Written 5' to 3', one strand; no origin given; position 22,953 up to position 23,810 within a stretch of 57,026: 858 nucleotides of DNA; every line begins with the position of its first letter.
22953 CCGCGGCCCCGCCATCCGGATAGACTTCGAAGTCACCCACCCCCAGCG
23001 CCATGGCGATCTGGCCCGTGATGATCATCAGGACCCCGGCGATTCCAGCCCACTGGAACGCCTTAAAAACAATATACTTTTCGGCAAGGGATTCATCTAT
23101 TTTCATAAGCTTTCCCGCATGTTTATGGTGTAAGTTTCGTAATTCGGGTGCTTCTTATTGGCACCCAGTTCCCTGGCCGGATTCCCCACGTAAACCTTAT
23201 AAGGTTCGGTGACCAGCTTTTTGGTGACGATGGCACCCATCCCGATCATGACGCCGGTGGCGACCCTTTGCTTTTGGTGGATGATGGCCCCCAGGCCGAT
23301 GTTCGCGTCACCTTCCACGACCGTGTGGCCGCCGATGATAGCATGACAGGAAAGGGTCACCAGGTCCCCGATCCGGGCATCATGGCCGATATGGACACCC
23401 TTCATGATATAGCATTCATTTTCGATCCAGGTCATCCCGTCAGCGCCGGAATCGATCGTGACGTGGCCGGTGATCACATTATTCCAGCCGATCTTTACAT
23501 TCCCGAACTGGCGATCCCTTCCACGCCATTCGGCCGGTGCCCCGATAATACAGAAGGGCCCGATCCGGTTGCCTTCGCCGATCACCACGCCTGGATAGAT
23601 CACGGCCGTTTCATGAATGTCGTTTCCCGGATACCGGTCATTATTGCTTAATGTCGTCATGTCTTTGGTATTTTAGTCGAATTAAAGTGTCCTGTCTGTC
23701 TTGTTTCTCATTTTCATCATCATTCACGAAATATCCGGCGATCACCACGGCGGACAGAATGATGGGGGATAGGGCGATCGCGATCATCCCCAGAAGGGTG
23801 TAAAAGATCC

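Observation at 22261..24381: A GT2, a truncated LpxA-like acyltransferase and four small membrane proteins are chained by overlapping start and stop codons, a candidate cell-envelope modification cassette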

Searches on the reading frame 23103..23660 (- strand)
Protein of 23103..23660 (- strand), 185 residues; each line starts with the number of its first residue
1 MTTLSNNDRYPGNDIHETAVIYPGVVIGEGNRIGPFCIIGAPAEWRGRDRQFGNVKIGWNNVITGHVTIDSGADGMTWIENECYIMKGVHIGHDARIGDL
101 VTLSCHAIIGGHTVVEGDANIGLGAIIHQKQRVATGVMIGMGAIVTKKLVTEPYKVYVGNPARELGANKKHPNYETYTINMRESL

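Call 3: search_protein_families(library=pfam, proteins=[window:23103-23660:-], max_evalue=0.1)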
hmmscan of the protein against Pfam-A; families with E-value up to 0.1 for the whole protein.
window:23103-23660:- (185 aa): 2 families
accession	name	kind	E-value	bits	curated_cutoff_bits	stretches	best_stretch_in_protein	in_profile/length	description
PF00132.30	Hexapep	-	2.5e-14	52.7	27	2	77-111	2-36/36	Bacterial transferase hexapeptide (six repeats)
PF25084.1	LbH_EIF2B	-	1.7e-06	28.4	54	1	55-151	10-99/105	EIF2B subunit epsilon LbH domain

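Call 5: search_protein_families(library=ncbifam, proteins=[window:23103-23660:-], max_evalue=0.01)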
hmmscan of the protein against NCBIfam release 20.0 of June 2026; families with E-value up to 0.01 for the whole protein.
window:23103-23660:- (185 aa): 29 families (the best 25 are shown)
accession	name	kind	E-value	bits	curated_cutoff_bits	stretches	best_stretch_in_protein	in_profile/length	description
NF003657.0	PRK05289.1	equivalog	2e-28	99.2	226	1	13-169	40-197/264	acyl-ACP--UDP-N-acetylglucosamine O-acyltransferase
TIGR01852.1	lipid_A_lpxA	equivalog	4.2e-27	95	231.05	2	54-169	76-192/254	acyl-ACP--UDP-N-acetylglucosamine O-acyltransferase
TIGR03570.1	NeuD_NnaD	subfamily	2e-25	89.6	160.8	1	54-163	99-202/202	NeuD/PglB/VioB family sugar acetyltransferase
NF002060.0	PRK00892.1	subfamily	2.2e-14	53.3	207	1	50-170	201-320/345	UDP-3-O-(3-hydroxymyristoyl)glucosamine N-acyltransferase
NF000490.1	chloram_CatB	equivalog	1.5e-10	40.7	350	1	110-165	108-161/210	type B chloramphenicol O-acetyltransferase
TIGR01853.1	lipid_A_lpxD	equivalog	7.9e-09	34.9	242.5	1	51-169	193-309/325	UDP-3-O-(3-hydroxymyristoyl)glucosamine N-acyltransferase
NF033468.1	stregram_VatI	exception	7.1e-08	32.5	415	1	109-165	109-163/208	streptogramin A O-acetyltransferase Vat(I)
NF000311.1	Vat_ABCDEFH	equivalog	2e-06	27.5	300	1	115-166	107-162/201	Vat family streptogramin A O-acetyltransferase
NF041874.1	EPS_EpsC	equivalog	2.7e-06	27.2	150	1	84-165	75-164/168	serine O-acetyltransferase EpsC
NF050158.1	CarbAnhydGPos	equivalog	3.7e-06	26.7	250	1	59-164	38-139/172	gamma carbonic anhydrase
TIGR03532.1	DapD_Ac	equivalog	8.1e-06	25.6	231.75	0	78-127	100-149/231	2,3,4,5-tetrahydropyridine-2,6-dicarboxylate N-acetyltransferase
NF000504.1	stregram_VatH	exception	9e-06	25.7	475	1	109-165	114-168/216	streptogramin A O-acetyltransferase Vat(H)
NF010935.0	PRK14355.1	equivalog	9e-06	24.6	718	1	67-152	246-325/459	bifunctional UDP-N-acetylglucosamine diphosphorylase/glucosamine-1-phosphate N-acetyltransferase GlmU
TIGR03308.1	phn_thr-fam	hypoth_equivalog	1.7e-05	24.7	201.65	1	114-165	110-159/204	phosphonate metabolim protein, transferase hexapeptide repeat family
NF007797.0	PRK10502.1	subfamily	2.5e-05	24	192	1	77-165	79-176/183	WcaF family extracellular polysaccharide biosynthesis acetyltransferase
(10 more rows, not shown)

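Call 6: search_protein_families(library=phrogs, proteins=[window:23103-23660:-], max_evalue=0.01)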
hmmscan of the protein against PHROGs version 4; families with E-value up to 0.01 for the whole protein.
window:23103-23660:- (185 aa): 4 families
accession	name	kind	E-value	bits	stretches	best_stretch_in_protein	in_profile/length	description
phrog_5353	-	unknown function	4.6e-14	53.6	1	15-156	41-196/256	-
phrog_16087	-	unknown function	3.2e-09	37.5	1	110-165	115-168/217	-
phrog_5070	-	unknown function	0.00037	21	1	48-137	88-179/182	-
phrog_2154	-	unknown function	0.0018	18.8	0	79-148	91-163/185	-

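Call 7: search_solved_structures(query=window:23103-23660:-, max_evalue=0.001, show_alignments=3)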
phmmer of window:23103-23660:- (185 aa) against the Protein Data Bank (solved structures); distinct sequences matched with E-value up to 0.001: 44.
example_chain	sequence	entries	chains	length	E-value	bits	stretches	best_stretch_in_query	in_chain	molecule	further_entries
8e62_A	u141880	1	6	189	1.2e-44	155.7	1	14-170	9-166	UDP-N-acetylglucosamine acyltransferase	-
4eqy_A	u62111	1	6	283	9.7e-18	68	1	19-168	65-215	Acyl-[acyl-carrier-protein]--UDP-N-acetylglucosamine O-acyltransferase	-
3t57_A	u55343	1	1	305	1.4e-14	57.7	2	26-178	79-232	UDP-N-acetylglucosamine O-acyltransferase domain-containing protein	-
4r36_A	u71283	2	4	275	3.2e-14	56.5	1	13-156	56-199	Putative acyl-[acyl-carrier-protein]--UDP-N-acetylglucosamine O-acyltransferase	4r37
5f42_A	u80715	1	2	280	6.9e-14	55.4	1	19-154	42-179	Acyl-[acyl-carrier-protein]--UDP-N-acetylglucosamine O-acyltransferase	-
1j2z_A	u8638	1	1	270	8.5e-14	55.1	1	12-169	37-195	Acyl-[acyl-carrier-protein]--UDP-N-acetylglucosamine O-acyltransferase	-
6oss_A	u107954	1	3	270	1.6e-13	54.2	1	12-168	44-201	Acyl-[acyl-carrier-protein]--UDP-N-acetylglucosamine O-acyltransferase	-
3r0s_A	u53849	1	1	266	1.8e-13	54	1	15-161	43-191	Acyl-[acyl-carrier-protein]--UDP-N-acetylglucosamine O-acyltransferase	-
4e6u_A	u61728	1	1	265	5.8e-13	52.4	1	12-170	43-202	Acyl-[acyl-carrier-protein]--UDP-N-acetylglucosamine O-acyltransferase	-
4e6t_A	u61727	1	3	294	7.9e-13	51.9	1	12-170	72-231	Acyl-[acyl-carrier-protein]--UDP-N-acetylglucosamine O-acyltransferase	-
5jxx_A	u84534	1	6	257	7.3e-12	48.8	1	20-171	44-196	Acyl-[acyl-carrier-protein]--UDP-N-acetylglucosamine O-acyltransferase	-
1lxa_A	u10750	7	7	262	8.3e-12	48.6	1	20-169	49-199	UDP N-ACETYLGLUCOSAMINE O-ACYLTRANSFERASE | Acyl-[acyl-carrier-protein]--UDP-N-acetylglucosamine O-acyltransferase | UDP-N-acetylglucosamine acyltransferase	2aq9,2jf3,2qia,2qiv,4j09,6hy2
7okc_A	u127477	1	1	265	8.5e-12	48.6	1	20-168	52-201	Acyl-[acyl-carrier-protein]--UDP-N-acetylglucosamine O-acyltransferase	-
6p9p_A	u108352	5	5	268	8.7e-12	48.6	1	20-169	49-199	Acyl-[acyl-carrier-protein]--UDP-N-acetylglucosamine O-acyltransferase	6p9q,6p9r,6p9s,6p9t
2jf2_A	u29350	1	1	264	8.8e-12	48.5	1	20-168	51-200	ACYL-[ACYL-CARRIER-PROTEIN]--UDP-N-ACETYLGLUCOSAMINE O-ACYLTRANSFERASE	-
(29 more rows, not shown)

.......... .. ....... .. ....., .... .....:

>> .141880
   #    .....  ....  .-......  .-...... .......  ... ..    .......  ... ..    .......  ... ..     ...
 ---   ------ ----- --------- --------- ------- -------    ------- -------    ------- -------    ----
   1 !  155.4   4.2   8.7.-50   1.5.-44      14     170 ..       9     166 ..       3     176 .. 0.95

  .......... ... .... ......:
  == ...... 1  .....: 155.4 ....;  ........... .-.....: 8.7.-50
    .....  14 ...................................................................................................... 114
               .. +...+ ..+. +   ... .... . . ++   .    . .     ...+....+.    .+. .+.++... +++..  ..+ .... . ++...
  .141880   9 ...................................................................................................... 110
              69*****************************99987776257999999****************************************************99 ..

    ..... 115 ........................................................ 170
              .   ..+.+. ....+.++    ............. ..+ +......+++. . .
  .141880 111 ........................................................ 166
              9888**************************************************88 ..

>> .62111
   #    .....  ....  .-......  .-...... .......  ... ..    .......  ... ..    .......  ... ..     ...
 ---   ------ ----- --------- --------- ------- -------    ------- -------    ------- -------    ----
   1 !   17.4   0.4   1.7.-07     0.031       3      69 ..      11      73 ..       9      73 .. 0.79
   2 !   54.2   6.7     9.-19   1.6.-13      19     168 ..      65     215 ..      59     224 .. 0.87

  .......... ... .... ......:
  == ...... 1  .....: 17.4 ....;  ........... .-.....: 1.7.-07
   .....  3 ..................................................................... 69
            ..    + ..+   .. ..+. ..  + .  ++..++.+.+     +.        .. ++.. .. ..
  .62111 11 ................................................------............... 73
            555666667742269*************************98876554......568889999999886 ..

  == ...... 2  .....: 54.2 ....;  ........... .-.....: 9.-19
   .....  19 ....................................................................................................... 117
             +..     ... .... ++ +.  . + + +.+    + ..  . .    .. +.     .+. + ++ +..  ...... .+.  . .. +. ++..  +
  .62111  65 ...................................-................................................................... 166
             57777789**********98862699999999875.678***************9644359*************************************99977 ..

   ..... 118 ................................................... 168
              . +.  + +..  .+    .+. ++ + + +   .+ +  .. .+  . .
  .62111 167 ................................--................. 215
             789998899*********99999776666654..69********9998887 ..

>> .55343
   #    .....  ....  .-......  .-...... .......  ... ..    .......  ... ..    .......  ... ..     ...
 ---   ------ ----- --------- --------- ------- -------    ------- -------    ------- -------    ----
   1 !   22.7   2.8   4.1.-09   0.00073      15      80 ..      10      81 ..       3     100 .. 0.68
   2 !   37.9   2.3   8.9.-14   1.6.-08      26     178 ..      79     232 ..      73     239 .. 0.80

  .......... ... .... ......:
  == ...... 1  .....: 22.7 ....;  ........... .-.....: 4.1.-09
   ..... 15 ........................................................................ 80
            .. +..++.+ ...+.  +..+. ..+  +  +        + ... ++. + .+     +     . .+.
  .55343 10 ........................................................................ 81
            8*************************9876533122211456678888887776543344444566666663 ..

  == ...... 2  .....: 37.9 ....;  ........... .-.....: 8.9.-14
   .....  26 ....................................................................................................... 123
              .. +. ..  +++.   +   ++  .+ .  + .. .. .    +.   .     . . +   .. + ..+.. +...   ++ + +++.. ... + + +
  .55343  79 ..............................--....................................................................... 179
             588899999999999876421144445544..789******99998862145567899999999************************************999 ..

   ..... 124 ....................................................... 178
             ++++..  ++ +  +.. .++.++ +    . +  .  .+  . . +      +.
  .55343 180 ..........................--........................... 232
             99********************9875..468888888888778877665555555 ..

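Call 10: find_homologous_proteins(query=window:23103-23660:-, max_evalue=0.00001)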
Query window:23103-23660:- (185 aa): 244 proteins with E <= 0.00001 among 339 candidates; the best 120 are listed.
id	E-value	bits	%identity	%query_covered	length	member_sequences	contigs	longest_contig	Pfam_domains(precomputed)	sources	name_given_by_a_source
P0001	5.5e-122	423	100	100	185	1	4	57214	PF00132.31,PF25087.2,PF25084.2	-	-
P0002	7.1e-80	285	68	98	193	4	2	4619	PF00132.31,PF25087.2,PF25084.2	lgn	-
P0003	2.9e-79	283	73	98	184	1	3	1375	PF00132.31,PF25087.2,PF25084.2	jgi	jgi:UDP-N-acetylglucosamine acyltransferase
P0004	4.5e-79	283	69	98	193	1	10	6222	PF00132.31,PF25087.2,PF25084.2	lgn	-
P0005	2.8e-77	277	71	97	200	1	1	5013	PF00132.31,PF25087.2,PF25084.2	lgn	-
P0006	1.5e-76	275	69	98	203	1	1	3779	PF00132.31,PF25087.2,PF25084.2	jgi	jgi:UDP-N-acetylglucosamine acyltransferase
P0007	4.1e-75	270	72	90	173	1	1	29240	PF00132.31,PF25087.2,PF25084.2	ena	-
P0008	2.3e-72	261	66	98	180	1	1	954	PF00132.31,PF25087.2,PF25084.2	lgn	-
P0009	3.6e-69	251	63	98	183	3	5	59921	PF00132.31,PF25087.2,PF25084.2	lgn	-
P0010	1.0e-67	246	62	99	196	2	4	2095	PF00132.31,PF25087.2,PF25084.2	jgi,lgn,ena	-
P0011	8.3e-67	243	61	98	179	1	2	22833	PF14602.13,PF00132.31,PF25087.2,PF25084.2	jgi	jgi:UDP-N-acetylglucosamine acyltransferase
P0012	1.5e-66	242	63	94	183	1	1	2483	PF00132.31,PF25087.2,PF25084.2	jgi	jgi:UDP-N-acetylglucosamine acyltransferase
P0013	2.9e-65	238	62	94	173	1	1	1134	PF00132.31,PF25087.2,PF25084.2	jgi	jgi:UDP-N-acetylglucosamine acyltransferase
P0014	2.9e-64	234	62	92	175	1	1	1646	PF00132.31,PF25087.2,PF25084.2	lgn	-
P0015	5.2e-64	234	60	98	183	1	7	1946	PF00132.31,PF25087.2,PF25084.2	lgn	-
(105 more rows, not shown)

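Call 11: search_dna_similar(query=window:23103-23660:-, collection=phages, mode=protein, max_rows=40)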
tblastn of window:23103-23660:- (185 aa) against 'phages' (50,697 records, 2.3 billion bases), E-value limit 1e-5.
Records with a match: 7; places in all: 7; records where one place covers at least 80% of the query: 6.
Best place of each record, by identity: <60% 7.
By first word of the organism name: Bacteriophage 3; Acinetobacter 2; Salmonella 1; Pseudomonas 1.
By host as written in the record: - 5; Homo sapiens 1; Pseudomonas aeruginosa 1.
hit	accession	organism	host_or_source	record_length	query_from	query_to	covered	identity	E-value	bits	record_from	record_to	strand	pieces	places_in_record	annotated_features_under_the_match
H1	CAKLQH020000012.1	Acinetobacter phage MD-2021a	not known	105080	4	168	89%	27.6%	2e-8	58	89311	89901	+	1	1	lpxA: UDP-N-acetylglucosamine acetyltransferase | fabZ: (3R)-hydroxymyristoyl-ACP dehydratase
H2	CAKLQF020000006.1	Acinetobacter phage MD-2021a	not known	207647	4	168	89%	27.6%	2e-8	58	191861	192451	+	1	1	lpxA: UDP-N-acetylglucosamine acetyltransferase | fabZ: (3R)-hydroxymyristoyl-ACP dehydratase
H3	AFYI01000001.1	Salmonella enterica subsp. enterica serovar Infantis str. ...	Homo sapiens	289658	15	168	83%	29.0%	3e-9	61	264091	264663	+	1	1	acyl-[acyl-carrier-protein]-UDP-N- acetylglucosamine O-acyltransferase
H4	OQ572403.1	Pseudomonas phage Y1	Pseudomonas aeruginosa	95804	25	168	78%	30.9%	2e-6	53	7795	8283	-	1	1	record has no annotation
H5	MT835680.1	Bacteriophage sp.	human fecal samples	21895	13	168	84%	26.5%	7e-9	60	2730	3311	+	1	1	record has no annotation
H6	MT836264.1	Bacteriophage sp.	human fecal samples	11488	13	168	84%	24.7%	3e-7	55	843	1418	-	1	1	record has no annotation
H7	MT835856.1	Bacteriophage sp.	human fecal samples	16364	15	168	83%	23.8%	2e-8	58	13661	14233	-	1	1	record has no annotation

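Call 14: find_encoding_contigs(protein=P0009, flank=10000, max_places=3)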
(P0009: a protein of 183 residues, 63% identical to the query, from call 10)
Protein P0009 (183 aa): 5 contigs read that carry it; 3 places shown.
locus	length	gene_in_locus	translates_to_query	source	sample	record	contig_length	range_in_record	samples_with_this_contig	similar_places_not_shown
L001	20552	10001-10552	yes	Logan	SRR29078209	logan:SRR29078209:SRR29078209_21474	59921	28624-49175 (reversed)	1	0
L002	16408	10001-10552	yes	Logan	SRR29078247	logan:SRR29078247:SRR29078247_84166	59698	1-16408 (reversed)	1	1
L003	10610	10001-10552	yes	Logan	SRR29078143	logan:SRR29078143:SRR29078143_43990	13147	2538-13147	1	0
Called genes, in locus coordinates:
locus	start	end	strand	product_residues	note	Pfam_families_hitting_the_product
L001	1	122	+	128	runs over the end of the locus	-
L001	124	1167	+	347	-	PF01555:N6_N4_Mtase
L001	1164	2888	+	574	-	PF00176:SNF2-rel_dom, PF00271:Helicase_C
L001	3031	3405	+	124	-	-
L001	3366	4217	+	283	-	PF01507:PAPS_reduct (faint)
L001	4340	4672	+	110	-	-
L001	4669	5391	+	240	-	-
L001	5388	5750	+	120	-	-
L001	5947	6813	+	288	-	PF14297:Lin1244_N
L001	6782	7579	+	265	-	-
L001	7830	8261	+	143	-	-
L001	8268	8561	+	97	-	-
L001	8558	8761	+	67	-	-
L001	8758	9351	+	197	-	-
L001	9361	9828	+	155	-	-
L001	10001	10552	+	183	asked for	PF25084:LbH_EIF2B (faint), PF25087:GMPPB_C (faint), PF00132:Hexapep (weak)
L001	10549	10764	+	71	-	-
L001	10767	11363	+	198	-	PF00535:Glycos_transf_2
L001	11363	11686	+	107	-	-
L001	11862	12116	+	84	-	-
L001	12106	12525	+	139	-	-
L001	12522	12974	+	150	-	-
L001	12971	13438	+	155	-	-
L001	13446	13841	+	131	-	-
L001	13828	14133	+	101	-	-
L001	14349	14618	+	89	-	-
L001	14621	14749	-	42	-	-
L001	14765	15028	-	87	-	-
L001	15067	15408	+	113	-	PF18932:DUF5681 (faint)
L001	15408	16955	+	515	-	PF04466:Terminase_3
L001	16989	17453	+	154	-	-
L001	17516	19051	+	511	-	PF06074:Portal_Mu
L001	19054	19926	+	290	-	PF04233:Phage_Mu_F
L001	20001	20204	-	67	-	-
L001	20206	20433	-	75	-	-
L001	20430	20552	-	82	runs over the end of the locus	-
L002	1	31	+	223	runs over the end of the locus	-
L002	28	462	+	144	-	-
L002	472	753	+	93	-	-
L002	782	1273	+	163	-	-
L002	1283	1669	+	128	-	-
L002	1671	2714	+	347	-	PF01555:N6_N4_Mtase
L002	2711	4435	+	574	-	PF00176:SNF2-rel_dom, PF00271:Helicase_C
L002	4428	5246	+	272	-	-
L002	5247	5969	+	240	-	-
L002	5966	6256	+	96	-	-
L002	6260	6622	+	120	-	-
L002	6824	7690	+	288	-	PF14297:Lin1244_N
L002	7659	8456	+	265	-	-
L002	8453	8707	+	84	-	-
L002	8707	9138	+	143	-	-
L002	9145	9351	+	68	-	-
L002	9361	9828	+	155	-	-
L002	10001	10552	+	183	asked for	PF25084:LbH_EIF2B (faint), PF25087:GMPPB_C (faint), PF00132:Hexapep (weak)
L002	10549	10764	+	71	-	-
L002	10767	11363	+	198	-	PF00535:Glycos_transf_2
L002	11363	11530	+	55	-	-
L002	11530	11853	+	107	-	-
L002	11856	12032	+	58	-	-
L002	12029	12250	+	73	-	-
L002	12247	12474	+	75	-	-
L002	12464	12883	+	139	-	-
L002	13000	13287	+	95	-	-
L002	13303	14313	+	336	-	PF12760:Zn_ribbon_IS1595, PF12762:DDE_Tnp_IS1595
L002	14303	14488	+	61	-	-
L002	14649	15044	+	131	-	-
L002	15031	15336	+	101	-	-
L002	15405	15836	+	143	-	-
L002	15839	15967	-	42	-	-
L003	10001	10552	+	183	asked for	PF25084:LbH_EIF2B (faint), PF25087:GMPPB_C (faint), PF00132:Hexapep (weak)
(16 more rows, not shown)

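Call 18: find_related_loci(query=A1, collection=viral_contigs, flank=6000)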
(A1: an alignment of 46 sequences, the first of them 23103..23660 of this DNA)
Query A1 (185 aa) in viral_contigs; peptide patterns used: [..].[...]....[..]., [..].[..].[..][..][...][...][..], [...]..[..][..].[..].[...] (x = any residue, [..] = any of these).
600 stretches matched a pattern (row limit reached: there are more); 549 encode a relative of the query (tblastn E <= 1e-3); the best 80 are kept; 80 distinct loci.
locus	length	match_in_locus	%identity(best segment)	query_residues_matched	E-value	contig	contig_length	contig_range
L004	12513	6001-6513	60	4-174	1e-63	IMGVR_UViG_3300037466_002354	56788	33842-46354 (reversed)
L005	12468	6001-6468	63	15-170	1e-56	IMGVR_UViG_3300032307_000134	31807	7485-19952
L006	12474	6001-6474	56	13-170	7e-54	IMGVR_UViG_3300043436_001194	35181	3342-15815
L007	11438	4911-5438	55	7-182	5e-54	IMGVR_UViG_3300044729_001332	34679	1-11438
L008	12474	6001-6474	56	13-170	1e-53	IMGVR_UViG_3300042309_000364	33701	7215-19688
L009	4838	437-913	57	15-173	2e-53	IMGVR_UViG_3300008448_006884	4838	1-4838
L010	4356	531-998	58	13-168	2e-52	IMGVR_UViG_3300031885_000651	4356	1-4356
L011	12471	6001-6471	57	13-168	4e-52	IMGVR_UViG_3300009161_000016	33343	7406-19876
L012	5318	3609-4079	58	13-170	2e-52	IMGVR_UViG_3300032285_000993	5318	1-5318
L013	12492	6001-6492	55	13-175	6e-52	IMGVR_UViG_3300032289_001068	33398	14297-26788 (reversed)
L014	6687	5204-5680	57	13-170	2e-51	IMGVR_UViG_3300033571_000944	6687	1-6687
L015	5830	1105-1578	56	13-169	1e-51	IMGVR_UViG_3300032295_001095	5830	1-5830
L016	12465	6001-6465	56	13-166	2e-51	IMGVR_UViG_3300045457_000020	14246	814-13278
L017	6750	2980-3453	57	13-169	2e-51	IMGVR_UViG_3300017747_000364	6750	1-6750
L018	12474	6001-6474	57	13-169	2e-51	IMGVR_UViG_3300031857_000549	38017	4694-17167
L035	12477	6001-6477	55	13-169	2e-49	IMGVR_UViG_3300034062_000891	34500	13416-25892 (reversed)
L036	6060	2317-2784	55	15-170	3e-49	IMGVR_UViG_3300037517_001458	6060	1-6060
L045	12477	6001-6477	54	12-169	3e-48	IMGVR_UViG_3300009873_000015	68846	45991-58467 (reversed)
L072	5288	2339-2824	51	7-169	2e-46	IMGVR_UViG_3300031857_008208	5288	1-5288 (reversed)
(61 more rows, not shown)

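Call 25: search_protein_families(library=pfam, proteins=[L018:6470-7108:+, L035:6483-7094:+, L036:2777-3400:+, L004:6638-7321:+, L072:2830-3411:+, L006:6477-7064:+, L045:6483-7118:+], max_evalue=0.01)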
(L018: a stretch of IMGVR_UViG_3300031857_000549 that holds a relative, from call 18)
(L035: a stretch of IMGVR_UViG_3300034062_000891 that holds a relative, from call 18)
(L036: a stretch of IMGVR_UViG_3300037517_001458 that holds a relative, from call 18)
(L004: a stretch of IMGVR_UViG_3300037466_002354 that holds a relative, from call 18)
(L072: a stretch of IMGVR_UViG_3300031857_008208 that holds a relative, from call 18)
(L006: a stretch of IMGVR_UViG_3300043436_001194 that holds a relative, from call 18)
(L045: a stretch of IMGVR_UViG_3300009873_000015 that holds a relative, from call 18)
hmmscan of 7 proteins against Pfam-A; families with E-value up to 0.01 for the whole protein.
L018:6470-7108:+ (212 aa): 1 family
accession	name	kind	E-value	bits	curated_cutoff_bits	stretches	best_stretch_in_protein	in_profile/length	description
PF00535.33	Glycos_transf_2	-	2.6e-05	24.7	23.3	1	15-89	40-114/168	Glycosyl transferase family 2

L035:6483-7094:+ (203 aa): 1 family
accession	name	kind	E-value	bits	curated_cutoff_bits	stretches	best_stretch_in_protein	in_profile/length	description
PF00535.33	Glycos_transf_2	-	0.002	18.5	23.3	1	20-93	47-117/168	Glycosyl transferase family 2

L036:2777-3400:+ (207 aa): 1 family
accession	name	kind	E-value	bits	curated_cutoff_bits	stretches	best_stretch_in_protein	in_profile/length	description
PF00535.33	Glycos_transf_2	-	5.9e-05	23.5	23.3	1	35-92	59-116/168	Glycosyl transferase family 2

L004:6638-7321:+ (227 aa): 1 family
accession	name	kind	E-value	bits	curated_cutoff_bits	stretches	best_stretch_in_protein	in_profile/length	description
PF00535.33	Glycos_transf_2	-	5.1e-14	53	23.3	1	18-116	15-115/168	Glycosyl transferase family 2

L072:2830-3411:+ (193 aa): 0 families

L006:6477-7064:+ (195 aa): 2 families
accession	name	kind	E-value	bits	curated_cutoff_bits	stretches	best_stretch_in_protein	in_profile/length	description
PF13489.12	Methyltransf_23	-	2.4e-05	24.6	27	1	39-138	11-109/164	Methyltransferase domain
PF08242.18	Methyltransf_12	-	0.0028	18.8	30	1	54-133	1-84/98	Methyltransferase domain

L045:6483-7118:+ (211 aa): 1 family
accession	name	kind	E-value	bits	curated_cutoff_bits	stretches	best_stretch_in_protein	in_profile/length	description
PF00535.33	Glycos_transf_2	-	2.3e-05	24.8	23.3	1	8-113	2-97/168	Glycosyl transferase family 2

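Call 26: predict_structure(alignment_id=A1)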
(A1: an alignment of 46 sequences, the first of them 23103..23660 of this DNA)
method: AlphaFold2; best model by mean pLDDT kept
length: 185 residues; sequences in the alignment: 46
mean_pLDDT: 96.0   pTM: 0.90
mean pLDDT of the five models: 96.0, 95.8, 95.6, 95.6, 94.9
residues with pLDDT >= 90: 169; 70-90: 13; 50-70: 2; < 50: 1
segments of 3 or more residues with pLDDT < 50: none
pLDDT, mean of each block of 10 residues (from residue 1): 90 98 98 99 91 98 99 97 99 98 99 98 98 98 97 98 98 90 68
secondary structure, 60 per line:
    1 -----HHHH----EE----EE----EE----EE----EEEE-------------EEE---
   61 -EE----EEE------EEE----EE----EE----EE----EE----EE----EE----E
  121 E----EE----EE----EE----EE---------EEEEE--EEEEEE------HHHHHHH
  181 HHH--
elements in order: H6-9 E38-41 E55-57 E68-70 E77-79 E155-159 E162-167 H174-183
